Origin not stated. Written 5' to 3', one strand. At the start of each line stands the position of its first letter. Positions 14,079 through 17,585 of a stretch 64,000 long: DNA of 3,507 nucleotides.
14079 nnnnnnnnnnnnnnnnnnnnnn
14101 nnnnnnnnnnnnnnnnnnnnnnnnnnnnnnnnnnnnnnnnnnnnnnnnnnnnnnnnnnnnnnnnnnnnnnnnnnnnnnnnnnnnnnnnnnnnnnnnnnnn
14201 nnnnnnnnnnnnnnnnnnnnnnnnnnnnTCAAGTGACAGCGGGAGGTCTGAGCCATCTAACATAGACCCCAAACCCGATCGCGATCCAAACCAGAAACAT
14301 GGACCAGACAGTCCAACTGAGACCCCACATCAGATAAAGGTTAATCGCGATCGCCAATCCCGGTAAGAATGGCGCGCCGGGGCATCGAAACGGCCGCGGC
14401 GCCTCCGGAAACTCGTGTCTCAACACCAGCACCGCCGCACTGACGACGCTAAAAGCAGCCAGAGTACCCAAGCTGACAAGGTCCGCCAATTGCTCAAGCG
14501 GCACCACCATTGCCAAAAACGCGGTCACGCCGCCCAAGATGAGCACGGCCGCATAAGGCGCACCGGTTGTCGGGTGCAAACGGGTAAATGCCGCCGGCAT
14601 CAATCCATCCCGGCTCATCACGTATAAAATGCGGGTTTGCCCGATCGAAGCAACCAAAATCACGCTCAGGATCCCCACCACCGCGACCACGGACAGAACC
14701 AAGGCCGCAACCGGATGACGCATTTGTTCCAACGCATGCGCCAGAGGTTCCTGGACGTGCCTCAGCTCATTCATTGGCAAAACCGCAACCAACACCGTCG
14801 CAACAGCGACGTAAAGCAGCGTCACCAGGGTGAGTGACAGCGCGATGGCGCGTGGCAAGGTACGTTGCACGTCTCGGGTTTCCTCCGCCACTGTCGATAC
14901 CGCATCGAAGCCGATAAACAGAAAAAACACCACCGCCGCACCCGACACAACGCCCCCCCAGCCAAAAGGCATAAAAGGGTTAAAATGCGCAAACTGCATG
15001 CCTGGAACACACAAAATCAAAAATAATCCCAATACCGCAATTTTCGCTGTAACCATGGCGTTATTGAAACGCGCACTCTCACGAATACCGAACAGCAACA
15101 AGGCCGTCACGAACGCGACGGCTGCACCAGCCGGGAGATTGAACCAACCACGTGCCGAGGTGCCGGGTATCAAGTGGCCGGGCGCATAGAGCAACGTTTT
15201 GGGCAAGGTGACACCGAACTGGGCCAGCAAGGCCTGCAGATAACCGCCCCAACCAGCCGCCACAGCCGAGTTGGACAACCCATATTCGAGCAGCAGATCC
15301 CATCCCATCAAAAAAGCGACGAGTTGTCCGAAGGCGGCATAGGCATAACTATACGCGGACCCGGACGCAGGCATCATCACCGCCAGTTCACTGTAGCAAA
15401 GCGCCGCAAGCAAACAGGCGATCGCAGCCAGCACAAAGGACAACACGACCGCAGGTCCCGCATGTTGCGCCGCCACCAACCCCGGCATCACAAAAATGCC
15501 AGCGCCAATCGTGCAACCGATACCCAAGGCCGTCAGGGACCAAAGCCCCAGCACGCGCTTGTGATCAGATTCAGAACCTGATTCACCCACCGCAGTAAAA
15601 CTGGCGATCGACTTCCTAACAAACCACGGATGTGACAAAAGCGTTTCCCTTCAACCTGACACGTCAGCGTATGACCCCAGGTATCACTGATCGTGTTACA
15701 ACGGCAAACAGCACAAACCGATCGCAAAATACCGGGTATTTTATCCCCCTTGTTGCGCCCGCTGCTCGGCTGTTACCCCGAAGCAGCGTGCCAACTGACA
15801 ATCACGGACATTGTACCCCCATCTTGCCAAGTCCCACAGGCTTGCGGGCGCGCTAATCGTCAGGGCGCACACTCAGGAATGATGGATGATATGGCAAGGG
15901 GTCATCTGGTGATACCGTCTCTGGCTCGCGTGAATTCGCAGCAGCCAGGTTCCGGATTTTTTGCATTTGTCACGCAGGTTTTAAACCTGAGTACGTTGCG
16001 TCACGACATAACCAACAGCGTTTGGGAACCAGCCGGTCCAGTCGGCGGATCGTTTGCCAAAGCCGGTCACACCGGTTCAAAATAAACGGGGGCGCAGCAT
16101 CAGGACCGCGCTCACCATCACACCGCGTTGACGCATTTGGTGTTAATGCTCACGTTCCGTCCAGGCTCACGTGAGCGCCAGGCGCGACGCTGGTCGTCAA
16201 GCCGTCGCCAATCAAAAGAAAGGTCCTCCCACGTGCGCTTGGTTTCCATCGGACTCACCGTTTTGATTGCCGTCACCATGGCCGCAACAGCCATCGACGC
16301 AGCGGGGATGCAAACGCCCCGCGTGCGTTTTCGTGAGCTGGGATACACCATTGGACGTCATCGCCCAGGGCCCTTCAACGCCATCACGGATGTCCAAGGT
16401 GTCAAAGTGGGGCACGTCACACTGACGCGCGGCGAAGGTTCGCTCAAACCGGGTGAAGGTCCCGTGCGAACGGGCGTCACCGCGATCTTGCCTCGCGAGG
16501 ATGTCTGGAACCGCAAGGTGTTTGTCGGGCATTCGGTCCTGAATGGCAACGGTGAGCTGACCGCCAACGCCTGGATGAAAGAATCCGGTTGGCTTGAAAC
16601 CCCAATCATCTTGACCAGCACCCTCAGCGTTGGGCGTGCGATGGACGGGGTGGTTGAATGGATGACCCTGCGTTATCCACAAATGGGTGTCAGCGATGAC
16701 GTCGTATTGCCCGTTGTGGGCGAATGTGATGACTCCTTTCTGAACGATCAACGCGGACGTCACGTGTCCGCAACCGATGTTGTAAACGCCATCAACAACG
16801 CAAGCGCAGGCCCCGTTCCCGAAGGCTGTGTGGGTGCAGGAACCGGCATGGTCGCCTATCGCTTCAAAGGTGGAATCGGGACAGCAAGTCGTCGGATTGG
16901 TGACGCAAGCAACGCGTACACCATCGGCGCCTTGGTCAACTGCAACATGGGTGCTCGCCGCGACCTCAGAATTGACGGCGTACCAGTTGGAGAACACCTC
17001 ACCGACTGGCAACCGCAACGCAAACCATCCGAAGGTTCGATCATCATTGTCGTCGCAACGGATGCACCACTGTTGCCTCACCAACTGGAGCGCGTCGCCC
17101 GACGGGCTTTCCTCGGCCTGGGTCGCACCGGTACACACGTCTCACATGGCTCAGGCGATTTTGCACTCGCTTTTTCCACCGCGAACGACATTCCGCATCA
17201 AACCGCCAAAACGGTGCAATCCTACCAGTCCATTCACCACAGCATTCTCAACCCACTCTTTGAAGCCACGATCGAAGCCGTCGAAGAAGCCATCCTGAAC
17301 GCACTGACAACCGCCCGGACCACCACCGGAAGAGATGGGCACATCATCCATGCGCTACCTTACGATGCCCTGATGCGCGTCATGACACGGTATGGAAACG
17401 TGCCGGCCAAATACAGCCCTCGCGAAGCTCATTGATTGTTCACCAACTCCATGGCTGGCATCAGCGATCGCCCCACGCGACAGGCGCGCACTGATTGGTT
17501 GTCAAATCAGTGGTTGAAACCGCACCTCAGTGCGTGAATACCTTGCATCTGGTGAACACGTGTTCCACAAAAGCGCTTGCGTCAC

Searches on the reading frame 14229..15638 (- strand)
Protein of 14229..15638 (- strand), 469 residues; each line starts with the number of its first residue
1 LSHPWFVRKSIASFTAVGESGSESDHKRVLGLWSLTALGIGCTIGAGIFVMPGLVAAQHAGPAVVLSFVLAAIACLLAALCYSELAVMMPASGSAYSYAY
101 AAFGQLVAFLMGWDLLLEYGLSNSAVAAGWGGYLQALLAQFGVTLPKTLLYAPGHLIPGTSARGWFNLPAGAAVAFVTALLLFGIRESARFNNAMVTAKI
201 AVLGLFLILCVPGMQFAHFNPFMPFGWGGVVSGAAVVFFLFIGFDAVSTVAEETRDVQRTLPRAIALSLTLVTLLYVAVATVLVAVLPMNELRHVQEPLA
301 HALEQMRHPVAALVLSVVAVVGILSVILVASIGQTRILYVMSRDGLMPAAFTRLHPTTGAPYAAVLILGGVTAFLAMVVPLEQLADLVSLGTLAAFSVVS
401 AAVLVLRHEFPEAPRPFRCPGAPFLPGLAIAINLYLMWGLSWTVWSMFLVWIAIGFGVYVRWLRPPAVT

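Call 52: search_protein_families(library=pfam, proteins=[window:14229-15638:-], max_evalue=0.00001)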
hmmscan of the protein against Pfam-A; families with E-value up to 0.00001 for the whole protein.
window:14229-15638:- (469 aa): 3 families
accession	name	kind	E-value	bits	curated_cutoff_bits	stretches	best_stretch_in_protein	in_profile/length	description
PF13520.12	AA_permease_2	-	9.4e-55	186.7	27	1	30-449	1-400/427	Amino acid permease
PF00324.27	AA_permease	-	4.5e-32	111.8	24.6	1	38-443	5-423/470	Amino acid permease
PF13906.12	AA_permease_C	-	1.7e-11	44.5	27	1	417-460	1-44/51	C-terminus of AA_permease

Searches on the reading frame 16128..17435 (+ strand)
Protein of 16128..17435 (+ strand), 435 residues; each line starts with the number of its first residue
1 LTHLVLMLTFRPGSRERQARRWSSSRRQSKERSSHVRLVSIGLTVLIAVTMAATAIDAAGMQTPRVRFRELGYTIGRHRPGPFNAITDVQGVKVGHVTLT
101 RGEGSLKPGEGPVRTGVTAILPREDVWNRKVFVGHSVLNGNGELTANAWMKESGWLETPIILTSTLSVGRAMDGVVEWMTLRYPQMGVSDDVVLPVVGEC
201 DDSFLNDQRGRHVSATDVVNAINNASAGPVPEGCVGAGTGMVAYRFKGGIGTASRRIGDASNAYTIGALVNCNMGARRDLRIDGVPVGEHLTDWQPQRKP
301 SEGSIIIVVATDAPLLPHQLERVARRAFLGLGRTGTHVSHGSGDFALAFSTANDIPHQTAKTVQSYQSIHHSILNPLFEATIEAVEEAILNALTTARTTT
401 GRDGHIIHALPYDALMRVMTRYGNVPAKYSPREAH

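Call 52: search_protein_families(library=pfam, proteins=[window:16128-17435:+], max_evalue=0.00001)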
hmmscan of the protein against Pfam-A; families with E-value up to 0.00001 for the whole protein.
window:16128-17435:+ (435 aa): 1 family
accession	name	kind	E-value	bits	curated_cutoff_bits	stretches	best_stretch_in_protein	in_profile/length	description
PF03576.19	Peptidase_S58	-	2.3e-118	395.6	23.9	1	84-406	1-306/307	Peptidase family S58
